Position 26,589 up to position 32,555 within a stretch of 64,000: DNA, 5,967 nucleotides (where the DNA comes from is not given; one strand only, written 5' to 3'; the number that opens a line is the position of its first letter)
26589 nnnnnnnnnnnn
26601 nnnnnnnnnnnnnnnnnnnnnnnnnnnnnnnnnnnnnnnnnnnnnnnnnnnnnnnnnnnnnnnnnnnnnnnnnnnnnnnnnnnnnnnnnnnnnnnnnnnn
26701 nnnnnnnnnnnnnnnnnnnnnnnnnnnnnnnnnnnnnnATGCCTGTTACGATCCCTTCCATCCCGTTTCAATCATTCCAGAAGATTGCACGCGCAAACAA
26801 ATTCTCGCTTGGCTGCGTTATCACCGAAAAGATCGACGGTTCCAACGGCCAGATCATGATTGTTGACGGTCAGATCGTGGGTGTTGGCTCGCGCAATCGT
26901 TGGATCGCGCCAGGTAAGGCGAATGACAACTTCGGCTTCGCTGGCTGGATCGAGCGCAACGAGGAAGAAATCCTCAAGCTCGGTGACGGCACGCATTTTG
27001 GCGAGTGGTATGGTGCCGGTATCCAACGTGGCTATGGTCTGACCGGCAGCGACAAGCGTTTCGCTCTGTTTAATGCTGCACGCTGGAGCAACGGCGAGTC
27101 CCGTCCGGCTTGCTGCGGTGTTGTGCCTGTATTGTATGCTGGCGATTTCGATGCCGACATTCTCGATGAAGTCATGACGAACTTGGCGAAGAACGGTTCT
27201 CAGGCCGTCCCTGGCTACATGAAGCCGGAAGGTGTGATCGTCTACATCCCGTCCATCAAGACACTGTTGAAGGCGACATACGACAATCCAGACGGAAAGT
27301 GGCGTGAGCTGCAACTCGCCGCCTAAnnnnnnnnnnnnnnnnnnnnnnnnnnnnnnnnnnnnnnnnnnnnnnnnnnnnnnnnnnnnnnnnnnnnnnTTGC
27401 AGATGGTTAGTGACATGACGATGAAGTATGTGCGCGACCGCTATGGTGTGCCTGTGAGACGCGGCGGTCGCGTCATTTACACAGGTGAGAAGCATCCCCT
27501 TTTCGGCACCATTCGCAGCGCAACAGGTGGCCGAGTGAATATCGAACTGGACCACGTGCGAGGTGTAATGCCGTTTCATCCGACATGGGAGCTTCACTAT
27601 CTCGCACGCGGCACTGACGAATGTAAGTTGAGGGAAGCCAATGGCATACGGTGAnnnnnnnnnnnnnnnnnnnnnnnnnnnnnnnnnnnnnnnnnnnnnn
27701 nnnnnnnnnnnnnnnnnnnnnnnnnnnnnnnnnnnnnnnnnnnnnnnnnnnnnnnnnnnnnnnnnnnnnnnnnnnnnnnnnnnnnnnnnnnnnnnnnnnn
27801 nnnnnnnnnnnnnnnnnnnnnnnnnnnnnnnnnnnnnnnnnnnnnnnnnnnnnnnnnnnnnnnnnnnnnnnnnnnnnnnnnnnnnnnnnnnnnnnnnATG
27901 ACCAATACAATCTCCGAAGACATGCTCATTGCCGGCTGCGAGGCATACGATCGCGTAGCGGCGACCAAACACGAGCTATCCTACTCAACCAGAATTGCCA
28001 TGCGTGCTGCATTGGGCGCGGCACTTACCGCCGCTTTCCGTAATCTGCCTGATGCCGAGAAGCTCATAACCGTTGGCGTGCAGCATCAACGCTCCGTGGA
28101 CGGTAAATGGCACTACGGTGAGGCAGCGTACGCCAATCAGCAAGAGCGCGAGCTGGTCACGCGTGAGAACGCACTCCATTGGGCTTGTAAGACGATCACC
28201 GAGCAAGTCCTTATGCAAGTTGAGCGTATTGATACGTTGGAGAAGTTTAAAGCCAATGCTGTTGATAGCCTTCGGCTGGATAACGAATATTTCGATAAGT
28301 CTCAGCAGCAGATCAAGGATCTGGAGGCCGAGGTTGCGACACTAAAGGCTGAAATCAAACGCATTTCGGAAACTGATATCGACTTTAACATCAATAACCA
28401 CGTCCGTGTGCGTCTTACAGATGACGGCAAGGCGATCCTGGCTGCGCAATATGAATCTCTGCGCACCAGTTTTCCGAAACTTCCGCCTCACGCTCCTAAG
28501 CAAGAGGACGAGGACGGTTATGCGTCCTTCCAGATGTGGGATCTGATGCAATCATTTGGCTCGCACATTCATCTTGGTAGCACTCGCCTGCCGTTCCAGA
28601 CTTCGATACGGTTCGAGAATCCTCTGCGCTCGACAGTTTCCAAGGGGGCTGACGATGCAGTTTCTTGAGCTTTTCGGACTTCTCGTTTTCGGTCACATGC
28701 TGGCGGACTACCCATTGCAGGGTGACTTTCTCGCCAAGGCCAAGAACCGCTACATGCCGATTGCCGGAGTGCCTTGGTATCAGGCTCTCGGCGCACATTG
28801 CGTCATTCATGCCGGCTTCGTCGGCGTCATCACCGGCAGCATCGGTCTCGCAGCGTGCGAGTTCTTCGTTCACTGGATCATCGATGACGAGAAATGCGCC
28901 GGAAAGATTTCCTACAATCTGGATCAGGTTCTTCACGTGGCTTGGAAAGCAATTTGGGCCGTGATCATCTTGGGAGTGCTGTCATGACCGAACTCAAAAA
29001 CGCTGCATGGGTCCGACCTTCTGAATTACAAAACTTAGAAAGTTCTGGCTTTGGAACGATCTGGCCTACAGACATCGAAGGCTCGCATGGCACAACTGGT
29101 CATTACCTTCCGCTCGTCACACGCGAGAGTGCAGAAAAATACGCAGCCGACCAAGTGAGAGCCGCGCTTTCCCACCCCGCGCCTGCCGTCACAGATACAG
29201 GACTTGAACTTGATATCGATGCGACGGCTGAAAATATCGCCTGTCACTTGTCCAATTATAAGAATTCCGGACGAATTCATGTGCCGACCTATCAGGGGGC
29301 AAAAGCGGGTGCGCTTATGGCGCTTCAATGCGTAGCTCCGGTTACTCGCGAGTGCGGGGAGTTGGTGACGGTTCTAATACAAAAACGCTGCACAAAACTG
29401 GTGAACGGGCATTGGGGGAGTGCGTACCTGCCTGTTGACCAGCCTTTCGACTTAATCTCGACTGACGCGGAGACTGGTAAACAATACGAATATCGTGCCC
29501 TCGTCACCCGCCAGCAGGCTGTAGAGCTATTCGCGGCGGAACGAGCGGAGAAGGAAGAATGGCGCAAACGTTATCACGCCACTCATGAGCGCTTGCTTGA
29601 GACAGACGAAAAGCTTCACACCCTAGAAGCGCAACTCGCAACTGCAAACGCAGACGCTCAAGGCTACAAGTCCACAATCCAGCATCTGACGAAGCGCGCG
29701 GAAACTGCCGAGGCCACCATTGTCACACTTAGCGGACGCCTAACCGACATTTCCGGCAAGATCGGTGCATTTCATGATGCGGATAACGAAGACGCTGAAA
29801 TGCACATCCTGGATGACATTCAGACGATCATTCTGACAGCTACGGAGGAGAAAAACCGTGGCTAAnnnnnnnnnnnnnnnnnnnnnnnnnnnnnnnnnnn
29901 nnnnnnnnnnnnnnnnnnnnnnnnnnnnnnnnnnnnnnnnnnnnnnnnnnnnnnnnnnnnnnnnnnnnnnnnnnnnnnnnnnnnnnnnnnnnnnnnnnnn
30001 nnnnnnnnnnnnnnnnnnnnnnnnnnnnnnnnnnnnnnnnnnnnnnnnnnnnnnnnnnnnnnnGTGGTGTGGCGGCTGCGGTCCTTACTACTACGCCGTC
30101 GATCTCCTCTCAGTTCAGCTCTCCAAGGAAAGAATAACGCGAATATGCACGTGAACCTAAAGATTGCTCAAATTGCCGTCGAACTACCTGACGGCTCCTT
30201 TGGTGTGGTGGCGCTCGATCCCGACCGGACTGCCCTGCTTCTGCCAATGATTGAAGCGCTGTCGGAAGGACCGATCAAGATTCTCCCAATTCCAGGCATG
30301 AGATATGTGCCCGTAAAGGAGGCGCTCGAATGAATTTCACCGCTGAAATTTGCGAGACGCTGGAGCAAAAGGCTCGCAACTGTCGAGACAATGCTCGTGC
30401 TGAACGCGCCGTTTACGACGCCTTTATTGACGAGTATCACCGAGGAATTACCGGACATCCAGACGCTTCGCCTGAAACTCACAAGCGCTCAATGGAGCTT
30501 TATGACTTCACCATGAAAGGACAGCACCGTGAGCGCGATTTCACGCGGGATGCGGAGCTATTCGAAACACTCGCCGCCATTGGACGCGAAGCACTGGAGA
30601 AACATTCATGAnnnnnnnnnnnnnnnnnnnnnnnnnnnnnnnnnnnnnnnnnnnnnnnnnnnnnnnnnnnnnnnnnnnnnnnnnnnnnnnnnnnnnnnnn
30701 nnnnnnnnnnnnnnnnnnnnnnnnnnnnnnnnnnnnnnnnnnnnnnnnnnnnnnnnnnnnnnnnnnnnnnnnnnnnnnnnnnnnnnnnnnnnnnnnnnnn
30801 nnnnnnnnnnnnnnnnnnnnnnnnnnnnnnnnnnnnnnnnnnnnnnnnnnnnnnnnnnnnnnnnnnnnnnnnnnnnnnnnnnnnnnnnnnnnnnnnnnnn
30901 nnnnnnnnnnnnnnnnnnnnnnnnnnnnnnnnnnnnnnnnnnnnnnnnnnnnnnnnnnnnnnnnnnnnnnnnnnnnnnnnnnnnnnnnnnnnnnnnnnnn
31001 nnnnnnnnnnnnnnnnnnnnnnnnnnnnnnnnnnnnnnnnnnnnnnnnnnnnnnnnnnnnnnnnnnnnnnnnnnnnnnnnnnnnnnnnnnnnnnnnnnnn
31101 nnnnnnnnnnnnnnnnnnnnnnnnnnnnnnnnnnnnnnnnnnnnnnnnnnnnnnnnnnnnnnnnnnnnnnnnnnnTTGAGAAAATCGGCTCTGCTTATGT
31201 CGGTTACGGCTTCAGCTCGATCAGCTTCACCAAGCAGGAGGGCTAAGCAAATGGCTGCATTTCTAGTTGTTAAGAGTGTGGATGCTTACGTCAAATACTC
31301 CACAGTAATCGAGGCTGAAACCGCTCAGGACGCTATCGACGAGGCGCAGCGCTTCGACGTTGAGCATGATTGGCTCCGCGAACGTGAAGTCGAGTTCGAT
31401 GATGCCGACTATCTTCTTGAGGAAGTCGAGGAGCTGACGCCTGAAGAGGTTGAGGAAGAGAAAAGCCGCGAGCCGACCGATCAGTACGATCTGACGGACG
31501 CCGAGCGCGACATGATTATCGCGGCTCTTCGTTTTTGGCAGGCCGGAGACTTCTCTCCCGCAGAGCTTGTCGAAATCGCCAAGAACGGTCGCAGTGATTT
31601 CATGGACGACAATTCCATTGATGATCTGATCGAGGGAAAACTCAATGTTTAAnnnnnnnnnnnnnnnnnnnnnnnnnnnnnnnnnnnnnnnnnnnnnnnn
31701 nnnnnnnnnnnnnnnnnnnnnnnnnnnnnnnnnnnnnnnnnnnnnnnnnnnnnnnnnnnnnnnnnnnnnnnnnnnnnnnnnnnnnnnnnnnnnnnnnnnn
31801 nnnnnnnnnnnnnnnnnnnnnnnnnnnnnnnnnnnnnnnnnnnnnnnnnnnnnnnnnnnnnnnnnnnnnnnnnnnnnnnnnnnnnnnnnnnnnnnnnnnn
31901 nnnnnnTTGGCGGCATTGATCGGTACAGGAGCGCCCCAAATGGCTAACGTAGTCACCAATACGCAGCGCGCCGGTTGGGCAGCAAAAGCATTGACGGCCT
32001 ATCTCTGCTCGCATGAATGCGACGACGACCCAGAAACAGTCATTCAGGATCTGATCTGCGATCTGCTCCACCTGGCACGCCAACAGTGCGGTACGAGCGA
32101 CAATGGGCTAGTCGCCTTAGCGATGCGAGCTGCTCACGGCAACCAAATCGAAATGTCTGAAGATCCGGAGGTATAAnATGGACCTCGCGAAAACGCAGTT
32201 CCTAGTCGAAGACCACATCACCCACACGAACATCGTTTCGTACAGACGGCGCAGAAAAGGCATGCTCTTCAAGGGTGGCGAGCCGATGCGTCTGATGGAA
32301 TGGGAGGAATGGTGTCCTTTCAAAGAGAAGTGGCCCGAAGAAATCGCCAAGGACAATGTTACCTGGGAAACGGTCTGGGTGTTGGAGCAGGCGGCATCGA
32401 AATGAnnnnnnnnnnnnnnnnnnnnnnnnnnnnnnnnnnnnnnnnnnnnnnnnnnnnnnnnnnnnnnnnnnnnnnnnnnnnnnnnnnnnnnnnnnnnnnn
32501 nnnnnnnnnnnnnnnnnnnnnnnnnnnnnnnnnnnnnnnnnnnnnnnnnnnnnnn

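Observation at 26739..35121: RNA repair toolkit: RtcB 3'-phosphate ligase plus a minimal Rnl2-like ATP-dependent ligase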

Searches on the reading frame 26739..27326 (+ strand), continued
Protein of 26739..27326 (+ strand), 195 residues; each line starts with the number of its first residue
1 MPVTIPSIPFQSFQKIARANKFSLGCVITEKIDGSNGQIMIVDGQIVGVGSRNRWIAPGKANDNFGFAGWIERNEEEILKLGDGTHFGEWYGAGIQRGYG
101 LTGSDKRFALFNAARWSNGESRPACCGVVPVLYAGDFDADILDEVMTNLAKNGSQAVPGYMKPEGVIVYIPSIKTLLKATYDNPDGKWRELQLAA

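Call 69: search_protein_families(library=pfam, proteins=[L089:6065-6919:+, L089:4754-5845:+, L088:5296-5844:+, L088:1475-2245:+, L090:6746-7159:+, L007:10925-12268:+, L086:7627-8001:+], max_evalue=0.01)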
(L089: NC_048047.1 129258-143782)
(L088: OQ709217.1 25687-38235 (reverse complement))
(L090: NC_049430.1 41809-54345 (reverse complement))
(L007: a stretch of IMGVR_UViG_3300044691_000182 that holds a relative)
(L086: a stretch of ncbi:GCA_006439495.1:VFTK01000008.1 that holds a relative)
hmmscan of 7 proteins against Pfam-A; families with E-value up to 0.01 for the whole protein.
L089:6065-6919:+ (284 aa): 0 families

L089:4754-5845:+ (363 aa): 0 families

L088:5296-5844:+ (182 aa): 1 family
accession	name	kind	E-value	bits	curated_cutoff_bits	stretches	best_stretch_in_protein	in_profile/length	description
PF25690.1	Phage_gp49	-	4e-69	233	27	1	1-181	1-189/191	Mycobacteriophage L5/D29 gene 49 protein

L088:1475-2245:+ (256 aa): 2 families
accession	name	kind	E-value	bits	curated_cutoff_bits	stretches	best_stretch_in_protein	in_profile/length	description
PF00149.33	Metallophos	-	9.3e-08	33.2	21.5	1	4-179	2-190/191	Calcineurin-like phosphoesterase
PF12850.12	Metallophos_2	-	0.00043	20.8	27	0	4-183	2-122/154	Calcineurin-like phosphoesterase superfamily domain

L090:6746-7159:+ (137 aa): 1 family
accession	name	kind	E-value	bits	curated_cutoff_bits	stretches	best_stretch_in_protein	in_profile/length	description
PF13392.12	HNH_3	-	1.7e-15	56.8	24.8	1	50-92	1-44/46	HNH endonuclease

L007:10925-12268:+ (447 aa): 1 family
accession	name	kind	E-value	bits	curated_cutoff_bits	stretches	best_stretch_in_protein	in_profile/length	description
PF01139.22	RtcB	-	2.6e-65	221.8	27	1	87-435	1-424/426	tRNA-splicing ligase RtcB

L086:7627-8001:+ (124 aa): 0 families

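Call 111: search_dna_similar(query=window:26739-27326:+, collection=phages, mode=protein, max_rows=60, rows=spread)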
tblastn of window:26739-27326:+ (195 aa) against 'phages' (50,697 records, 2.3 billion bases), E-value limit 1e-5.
Records with a match: 83; places in all: 83; records where one place covers at least 80% of the query: 82.
Best place of each record, by identity: 60-80% 3; <60% 80.
By first word of the organism name: Mycobacterium 37; Caulobacter 9; Streptomyces 9; Rhizobium 6; Vibrio 6; Rhodococcus 5; Arthrobacter 4; Microbacterium 3; Bertelyvirus 2; Mesorhizobium 1; and 1 more.
By host as written in the record: Mycobacterium smegmatis mc2 155 29; Caulobacter vibrioides CB15 11; Mycobacterium smegmatis mc#155 8; Vibrio splendidus 6; Arthrobacter globiformis NRRL B-2979 SEA 4; Rhodococcus erythropolis RIA 643 4; Streptomyces mirabilis NRRL B-2400 3; Streptomyces lividans JI 1326 2; and 15 more.
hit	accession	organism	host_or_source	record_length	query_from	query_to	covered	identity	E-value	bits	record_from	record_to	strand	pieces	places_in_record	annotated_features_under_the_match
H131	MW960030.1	Rhizobium phage RHph_X66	R. phaseoli sv. phaseoli INC 2-5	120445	1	189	97%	66.8%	2e-83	274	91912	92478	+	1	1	RNA ligase 2 protein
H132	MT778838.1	Rhizobium phage V1VFA-S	-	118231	1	189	97%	65.8%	2e-80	265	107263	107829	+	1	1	hypothetical protein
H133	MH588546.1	Caulobacter phage CcrBL9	Caulobacter vibrioides CB15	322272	6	183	91%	52.8%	1e-53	188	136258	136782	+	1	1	hypothetical protein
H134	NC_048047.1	Caulobacter phage CcrBL9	Caulobacter vibrioides CB15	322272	6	183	91%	52.8%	1e-53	188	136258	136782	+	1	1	RNA ligase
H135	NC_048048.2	Caulobacter phage CcrSC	Caulobacter vibrioides CB15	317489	6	183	91%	51.7%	4e-52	184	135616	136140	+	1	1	RNA ligase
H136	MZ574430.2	Caulobacter phage C2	Caulobacter vibrioides CB15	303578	6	182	91%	52.0%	9e-52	183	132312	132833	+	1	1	hypothetical protein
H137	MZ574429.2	Caulobacter phage C1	Caulobacter vibrioides CB15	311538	6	182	91%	52.0%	9e-52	183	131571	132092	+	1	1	hypothetical protein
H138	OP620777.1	Bertelyvirus sp.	Caulobacter vibrioides CB15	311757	6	182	91%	52.0%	9e-52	183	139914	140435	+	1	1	hypothetical protein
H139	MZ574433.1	Caulobacter phage RB23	Caulobacter vibrioides CB15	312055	6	182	91%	52.0%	9e-52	183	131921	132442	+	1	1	hypothetical protein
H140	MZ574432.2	Caulobacter phage BL47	Caulobacter vibrioides CB15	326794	6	182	91%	52.0%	9e-52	183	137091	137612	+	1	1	hypothetical protein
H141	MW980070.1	Rhizobium phage RHEph21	Rhizobium gallicum sv. phaseoli R72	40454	2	188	96%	48.6%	2e-52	185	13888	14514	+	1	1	RNA ligase 2 protein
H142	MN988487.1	Rhizobium phage RHph_Y1_10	Rhizobium etli Y1_10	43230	8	186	92%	48.0%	8e-50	177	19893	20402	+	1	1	RNA ligase 2 protein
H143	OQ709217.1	Mycobacterium phage Tucker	Mycobacterium smegmatis mc#155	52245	7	185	92%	46.0%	3e-42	156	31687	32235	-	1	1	52: RNA ligase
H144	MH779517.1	Mycobacterium phage Zulu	Mycobacterium smegmatis mc2 155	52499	7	185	92%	46.0%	3e-42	156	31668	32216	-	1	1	51: RNA ligase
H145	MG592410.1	Vibrio phage 1.026.O._10N.222.49.C7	Vibrio splendidus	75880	7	191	95%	42.5%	1e-33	131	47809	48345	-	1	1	RNA ligase | TMhelix containing protein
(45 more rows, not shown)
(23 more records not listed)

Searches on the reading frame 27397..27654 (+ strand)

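Call 38: search_protein_families(library=pfam, proteins=[window:27397-27654:+], max_evalue=1)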
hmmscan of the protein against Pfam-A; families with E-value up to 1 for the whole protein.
window:27397-27654:+ (85 aa): 1 family
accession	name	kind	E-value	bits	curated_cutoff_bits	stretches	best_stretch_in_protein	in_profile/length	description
PF22199.2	FKBP26_IF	-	0.25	11.8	27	1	37-53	28-44/46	FKBP26, IF domain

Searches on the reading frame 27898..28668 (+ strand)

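Call 3: search_protein_families(library=pfam, proteins=[window:27898-28668:+], max_evalue=0.01)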
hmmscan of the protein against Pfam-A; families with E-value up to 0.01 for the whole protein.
window:27898-28668:+ (256 aa): 0 families

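Call 4: search_protein_families(library=phrogs, proteins=[window:27898-28668:+], max_evalue=0.001)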
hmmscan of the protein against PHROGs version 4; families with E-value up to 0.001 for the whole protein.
window:27898-28668:+ (256 aa): 3 families
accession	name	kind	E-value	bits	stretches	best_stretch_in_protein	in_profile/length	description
phrog_5792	-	unknown function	2.6e-08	34.7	1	162-231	10-93/214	-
phrog_29443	-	unknown function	4.1e-05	23.8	1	156-236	187-267/273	-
phrog_21581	-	unknown function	0.00092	20.1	0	163-234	75-144/152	-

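Call 38: search_protein_families(library=pfam, proteins=[window:27898-28668:+], max_evalue=1)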
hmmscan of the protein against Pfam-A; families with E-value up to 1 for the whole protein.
window:27898-28668:+ (256 aa): 9 families
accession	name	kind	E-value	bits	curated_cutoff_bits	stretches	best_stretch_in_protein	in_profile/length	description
PF25803.1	Spectrin_SYNE1_2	-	0.046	14.5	27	1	135-164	5-34/113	Nesprin-1, spectrin repeats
PF13863.11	DUF4200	-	0.071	13.9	29.7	1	80-159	23-102/119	Domain of unknown function (DUF4200)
PF15022.11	DUF4522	-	0.079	13.5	27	0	96-143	60-107/117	Protein of unknown function (DUF4522)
PF06698.16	DUF1192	-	0.11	13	25.5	1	139-158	22-41/58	Protein of unknown function (DUF1192)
PF00992.25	Troponin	-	0.14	12.9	26.2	1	80-182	18-116/134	Troponin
PF04977.20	DivIC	-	0.2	11.9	28.9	1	133-156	27-50/80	Septum formation initiator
PF06156.18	YabA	-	0.21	12.7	30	1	132-175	10-54/103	Initiation control protein YabA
PF06810.17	Phage_scaffold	-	0.21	12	35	0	110-181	53-115/170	Phage capsid assembly scaffolding protein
PF03961.19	FapA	-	0.24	11.4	31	1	82-169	157-241/272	Flagellar Assembly Protein A beta solenoid domain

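Call 39: search_protein_families(library=ncbifam, proteins=[window:27898-28668:+], max_evalue=0.01)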
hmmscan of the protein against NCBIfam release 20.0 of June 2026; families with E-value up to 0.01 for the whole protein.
window:27898-28668:+ (256 aa): 0 families

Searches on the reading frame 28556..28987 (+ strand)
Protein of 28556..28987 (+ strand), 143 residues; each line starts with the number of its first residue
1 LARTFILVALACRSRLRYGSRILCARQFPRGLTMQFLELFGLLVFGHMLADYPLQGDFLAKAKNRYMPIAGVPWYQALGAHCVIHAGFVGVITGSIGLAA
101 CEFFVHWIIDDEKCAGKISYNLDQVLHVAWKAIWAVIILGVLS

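Call 38: search_protein_families(library=pfam, proteins=[window:28556-28987:+], max_evalue=1)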
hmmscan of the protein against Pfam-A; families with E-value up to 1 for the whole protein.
window:28556-28987:+ (143 aa): 1 family
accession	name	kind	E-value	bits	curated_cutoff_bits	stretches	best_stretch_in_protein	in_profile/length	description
PF11750.13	DUF3307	-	5.8e-07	30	23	1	40-133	2-104/127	Protein of unknown function (DUF3307)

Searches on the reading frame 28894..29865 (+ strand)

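Call 3: search_protein_families(library=pfam, proteins=[window:28894-29865:+], max_evalue=0.01)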
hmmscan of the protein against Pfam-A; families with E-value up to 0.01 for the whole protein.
window:28894-29865:+ (323 aa): 2 families
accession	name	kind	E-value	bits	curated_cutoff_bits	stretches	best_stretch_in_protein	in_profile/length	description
PF12795.12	MscS_porin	-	0.0032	17.5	34.4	1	215-289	63-135/238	Mechanosensitive ion channel porin domain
PF03965.22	Penicillinase_R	-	0.0068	17.2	22.6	0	190-220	53-82/115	Penicillinase repressor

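Call 4: search_protein_families(library=phrogs, proteins=[window:28894-29865:+], max_evalue=0.001)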
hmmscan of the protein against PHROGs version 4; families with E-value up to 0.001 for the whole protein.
window:28894-29865:+ (323 aa): 0 families

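Call 39: search_protein_families(library=ncbifam, proteins=[window:28894-29865:+], max_evalue=0.01)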
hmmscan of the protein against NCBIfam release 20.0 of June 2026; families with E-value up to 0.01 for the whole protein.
window:28894-29865:+ (323 aa): 3 families
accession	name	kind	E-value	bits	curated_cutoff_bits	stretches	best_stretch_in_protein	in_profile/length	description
NF052504.1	sll1863_fam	domain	0.0052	17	35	0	230-279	9-59/93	sll1863 family stress response protein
TIGR02168.1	SMC_prok_B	equivalog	0.0052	14.6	567.35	1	207-290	773-856/1181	chromosome segregation protein SMC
NF002244.0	PRK01156.1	equivalog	0.0057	14.8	847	1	205-283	647-725/895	DNA double-strand break repair ATPase Rad50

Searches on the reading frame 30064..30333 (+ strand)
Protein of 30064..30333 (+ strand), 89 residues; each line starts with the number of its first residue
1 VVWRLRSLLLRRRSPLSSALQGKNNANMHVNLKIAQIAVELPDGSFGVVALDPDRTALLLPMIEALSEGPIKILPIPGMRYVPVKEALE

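Call 56: search_protein_families(library=pfam, proteins=[window:30064-30333:+], max_evalue=1)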
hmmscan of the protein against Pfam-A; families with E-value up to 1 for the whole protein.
window:30064-30333:+ (89 aa): 0 families

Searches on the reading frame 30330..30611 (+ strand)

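Call 56: search_protein_families(library=pfam, proteins=[window:30330-30611:+], max_evalue=1)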
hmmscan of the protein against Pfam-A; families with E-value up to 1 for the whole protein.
window:30330-30611:+ (93 aa): 3 families
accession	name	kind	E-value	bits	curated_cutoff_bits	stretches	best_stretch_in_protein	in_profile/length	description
PF03054.22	tRNA_Me_trans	-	0.01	15.9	20.6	1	5-51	57-103/202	tRNA methyl transferase HUP domain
PF17935.6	TetR_C_27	-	0.1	13.1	26.1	0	67-90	16-39/106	Tetracyclin repressor-like, C-terminal domain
PF22410.1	DnaG_helical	-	0.17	12.3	27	0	76-91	1-16/55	DNA primase DnaG, helical domain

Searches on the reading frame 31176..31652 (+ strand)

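Call 38: search_protein_families(library=pfam, proteins=[window:31176-31652:+], max_evalue=1)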
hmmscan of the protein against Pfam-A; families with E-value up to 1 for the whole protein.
window:31176-31652:+ (158 aa): 1 family
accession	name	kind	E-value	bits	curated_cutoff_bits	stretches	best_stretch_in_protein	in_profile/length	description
PF11179.13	DUF2967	-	0.39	8.9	25.3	1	9-71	727-788/961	Protein of unknown function (DUF2967)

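Call 39: search_protein_families(library=ncbifam, proteins=[window:31176-31652:+], max_evalue=0.01)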
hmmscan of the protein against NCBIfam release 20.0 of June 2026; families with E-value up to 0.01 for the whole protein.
window:31176-31652:+ (158 aa): 0 families

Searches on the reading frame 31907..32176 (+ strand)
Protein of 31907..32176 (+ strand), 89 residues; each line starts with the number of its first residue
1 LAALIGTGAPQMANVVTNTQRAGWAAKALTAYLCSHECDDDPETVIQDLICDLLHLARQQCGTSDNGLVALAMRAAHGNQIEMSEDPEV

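Call 56: search_protein_families(library=pfam, proteins=[window:31907-32176:+], max_evalue=1)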
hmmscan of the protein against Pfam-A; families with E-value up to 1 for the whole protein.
window:31907-32176:+ (89 aa): 2 families
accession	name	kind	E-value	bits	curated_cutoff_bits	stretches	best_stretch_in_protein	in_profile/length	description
PF25780.1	TPR_IPO5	-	0.17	12.6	27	1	25-69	102-146/172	IPO5-like, TPR repeats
PF21169.3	Fan1_SAP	-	0.22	12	27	1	42-60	25-43/64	Fanconi-associated nuclease 1, SAP subdomain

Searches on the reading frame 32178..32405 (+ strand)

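Call 56: search_protein_families(library=pfam, proteins=[window:32178-32405:+], max_evalue=1)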
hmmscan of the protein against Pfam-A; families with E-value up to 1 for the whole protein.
window:32178-32405:+ (75 aa): 1 family
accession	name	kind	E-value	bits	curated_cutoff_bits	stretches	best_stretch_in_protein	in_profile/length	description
PF18374.6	Enolase_like_N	-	0.081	12.8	25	1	25-57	15-42/52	Enolase N-terminal domain-like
